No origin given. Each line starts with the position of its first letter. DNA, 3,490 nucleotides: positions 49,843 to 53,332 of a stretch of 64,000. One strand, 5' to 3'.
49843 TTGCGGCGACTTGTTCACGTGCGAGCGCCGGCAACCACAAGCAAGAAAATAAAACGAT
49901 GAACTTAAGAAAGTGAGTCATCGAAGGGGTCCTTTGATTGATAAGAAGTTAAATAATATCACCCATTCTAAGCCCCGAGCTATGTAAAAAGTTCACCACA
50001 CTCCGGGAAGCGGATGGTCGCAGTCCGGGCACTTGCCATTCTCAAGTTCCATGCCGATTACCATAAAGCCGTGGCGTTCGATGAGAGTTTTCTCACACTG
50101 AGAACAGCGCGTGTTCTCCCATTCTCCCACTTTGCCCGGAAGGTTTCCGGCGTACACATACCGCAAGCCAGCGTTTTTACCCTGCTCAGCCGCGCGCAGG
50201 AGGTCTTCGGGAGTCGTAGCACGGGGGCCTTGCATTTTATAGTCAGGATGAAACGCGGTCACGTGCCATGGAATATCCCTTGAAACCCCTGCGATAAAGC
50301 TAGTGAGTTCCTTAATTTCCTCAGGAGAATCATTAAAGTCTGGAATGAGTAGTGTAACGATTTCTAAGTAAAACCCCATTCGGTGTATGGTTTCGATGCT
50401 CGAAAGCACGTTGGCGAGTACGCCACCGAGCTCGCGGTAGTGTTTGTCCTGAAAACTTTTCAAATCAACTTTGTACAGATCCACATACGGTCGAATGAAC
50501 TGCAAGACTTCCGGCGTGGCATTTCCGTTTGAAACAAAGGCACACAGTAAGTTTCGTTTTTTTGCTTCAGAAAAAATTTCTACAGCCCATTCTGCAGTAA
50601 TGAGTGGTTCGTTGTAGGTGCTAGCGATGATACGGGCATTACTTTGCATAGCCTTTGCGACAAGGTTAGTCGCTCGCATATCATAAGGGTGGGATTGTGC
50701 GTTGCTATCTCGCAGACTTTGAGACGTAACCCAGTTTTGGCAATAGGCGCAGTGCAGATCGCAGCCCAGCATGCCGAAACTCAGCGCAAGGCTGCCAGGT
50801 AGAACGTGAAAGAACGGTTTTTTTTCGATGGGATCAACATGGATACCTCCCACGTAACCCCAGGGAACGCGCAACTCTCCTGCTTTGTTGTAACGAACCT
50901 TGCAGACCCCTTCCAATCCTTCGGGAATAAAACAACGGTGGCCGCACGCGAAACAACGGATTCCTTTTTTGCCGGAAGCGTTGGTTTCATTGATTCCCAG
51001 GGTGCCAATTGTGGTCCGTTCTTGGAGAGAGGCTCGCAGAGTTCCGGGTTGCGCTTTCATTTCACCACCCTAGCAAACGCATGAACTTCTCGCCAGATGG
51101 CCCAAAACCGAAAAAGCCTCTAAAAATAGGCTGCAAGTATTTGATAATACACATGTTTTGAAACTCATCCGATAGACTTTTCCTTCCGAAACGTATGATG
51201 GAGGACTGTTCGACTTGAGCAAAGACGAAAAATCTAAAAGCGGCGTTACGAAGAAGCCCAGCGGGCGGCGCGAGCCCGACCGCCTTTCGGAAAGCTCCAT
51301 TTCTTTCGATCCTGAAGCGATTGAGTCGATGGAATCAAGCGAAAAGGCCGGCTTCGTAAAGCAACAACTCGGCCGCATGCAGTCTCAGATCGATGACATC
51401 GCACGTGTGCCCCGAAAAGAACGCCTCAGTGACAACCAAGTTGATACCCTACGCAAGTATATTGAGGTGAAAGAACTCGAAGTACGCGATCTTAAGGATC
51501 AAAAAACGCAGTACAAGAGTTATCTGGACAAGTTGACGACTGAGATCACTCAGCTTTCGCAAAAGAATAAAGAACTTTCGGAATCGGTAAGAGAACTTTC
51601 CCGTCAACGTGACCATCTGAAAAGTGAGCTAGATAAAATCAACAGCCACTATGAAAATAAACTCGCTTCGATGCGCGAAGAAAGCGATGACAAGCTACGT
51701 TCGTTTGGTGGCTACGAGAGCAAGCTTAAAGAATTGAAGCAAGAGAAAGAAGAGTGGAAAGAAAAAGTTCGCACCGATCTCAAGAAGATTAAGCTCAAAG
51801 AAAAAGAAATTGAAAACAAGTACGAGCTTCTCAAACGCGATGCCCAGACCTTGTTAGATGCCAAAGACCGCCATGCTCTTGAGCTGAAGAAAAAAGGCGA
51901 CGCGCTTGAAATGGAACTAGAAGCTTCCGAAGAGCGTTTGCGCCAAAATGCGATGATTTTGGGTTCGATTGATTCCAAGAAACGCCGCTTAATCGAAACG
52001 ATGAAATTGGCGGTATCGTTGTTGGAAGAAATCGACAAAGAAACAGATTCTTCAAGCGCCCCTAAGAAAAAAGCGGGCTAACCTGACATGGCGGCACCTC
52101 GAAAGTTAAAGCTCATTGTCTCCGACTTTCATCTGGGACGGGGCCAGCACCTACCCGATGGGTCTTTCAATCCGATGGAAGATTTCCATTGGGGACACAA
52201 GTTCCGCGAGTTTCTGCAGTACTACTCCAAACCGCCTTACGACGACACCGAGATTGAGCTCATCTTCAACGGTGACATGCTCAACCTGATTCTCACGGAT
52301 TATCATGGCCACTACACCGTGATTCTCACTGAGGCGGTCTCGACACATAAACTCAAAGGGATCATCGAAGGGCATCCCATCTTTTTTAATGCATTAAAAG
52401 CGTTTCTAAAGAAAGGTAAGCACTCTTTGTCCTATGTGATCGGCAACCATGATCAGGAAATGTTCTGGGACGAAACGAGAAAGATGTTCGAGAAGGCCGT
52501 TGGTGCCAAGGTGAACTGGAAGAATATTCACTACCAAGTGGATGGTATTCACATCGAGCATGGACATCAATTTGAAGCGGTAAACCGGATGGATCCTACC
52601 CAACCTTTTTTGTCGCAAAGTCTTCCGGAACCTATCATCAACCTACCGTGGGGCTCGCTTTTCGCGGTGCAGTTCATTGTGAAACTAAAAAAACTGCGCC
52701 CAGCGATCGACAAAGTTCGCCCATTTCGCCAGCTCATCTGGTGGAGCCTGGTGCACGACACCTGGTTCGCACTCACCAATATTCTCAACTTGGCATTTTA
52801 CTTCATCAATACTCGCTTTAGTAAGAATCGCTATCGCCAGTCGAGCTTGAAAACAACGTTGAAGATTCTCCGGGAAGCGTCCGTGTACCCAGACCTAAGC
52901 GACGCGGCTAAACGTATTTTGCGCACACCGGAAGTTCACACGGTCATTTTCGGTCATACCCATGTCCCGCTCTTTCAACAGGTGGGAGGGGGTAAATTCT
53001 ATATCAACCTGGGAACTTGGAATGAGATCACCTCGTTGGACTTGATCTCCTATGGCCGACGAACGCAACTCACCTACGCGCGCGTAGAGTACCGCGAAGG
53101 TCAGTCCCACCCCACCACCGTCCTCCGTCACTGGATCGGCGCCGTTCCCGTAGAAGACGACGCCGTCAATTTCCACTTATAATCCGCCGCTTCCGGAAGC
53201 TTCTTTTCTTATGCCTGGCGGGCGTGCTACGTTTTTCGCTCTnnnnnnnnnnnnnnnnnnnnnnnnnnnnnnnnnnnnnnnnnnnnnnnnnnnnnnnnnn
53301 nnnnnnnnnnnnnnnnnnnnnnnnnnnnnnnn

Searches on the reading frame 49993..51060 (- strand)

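Call 76: search_protein_families(library=pfam, proteins=[window:49993-51060:-], max_evalue=0.0001)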
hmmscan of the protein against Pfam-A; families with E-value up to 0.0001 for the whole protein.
window:49993-51060:- (355 aa): 1 family
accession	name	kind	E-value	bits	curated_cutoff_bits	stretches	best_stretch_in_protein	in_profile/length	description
PF04055.27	Radical_SAM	-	3.4e-17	63.5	29.5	1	99-251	6-164/166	Radical SAM superfamily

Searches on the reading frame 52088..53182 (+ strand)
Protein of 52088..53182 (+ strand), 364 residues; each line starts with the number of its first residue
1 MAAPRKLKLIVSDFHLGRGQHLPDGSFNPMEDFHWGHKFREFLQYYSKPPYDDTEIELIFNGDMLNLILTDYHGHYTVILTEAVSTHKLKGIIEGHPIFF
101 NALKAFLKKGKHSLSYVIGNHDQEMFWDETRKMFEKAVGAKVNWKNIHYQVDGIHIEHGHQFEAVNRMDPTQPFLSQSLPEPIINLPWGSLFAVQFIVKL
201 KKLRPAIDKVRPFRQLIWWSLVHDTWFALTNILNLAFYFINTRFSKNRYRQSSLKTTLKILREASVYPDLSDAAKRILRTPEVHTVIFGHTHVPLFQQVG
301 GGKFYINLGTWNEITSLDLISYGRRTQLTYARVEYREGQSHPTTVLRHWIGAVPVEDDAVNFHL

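Call 76: search_protein_families(library=pfam, proteins=[window:52088-53182:+], max_evalue=0.0001)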
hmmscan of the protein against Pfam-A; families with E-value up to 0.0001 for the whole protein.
window:52088-53182:+ (364 aa): 1 family
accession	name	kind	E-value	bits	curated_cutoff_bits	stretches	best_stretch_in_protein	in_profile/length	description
PF12850.12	Metallophos_2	-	3.7e-05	24.2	27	0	272-313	94-137/154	Calcineurin-like phosphoesterase superfamily domain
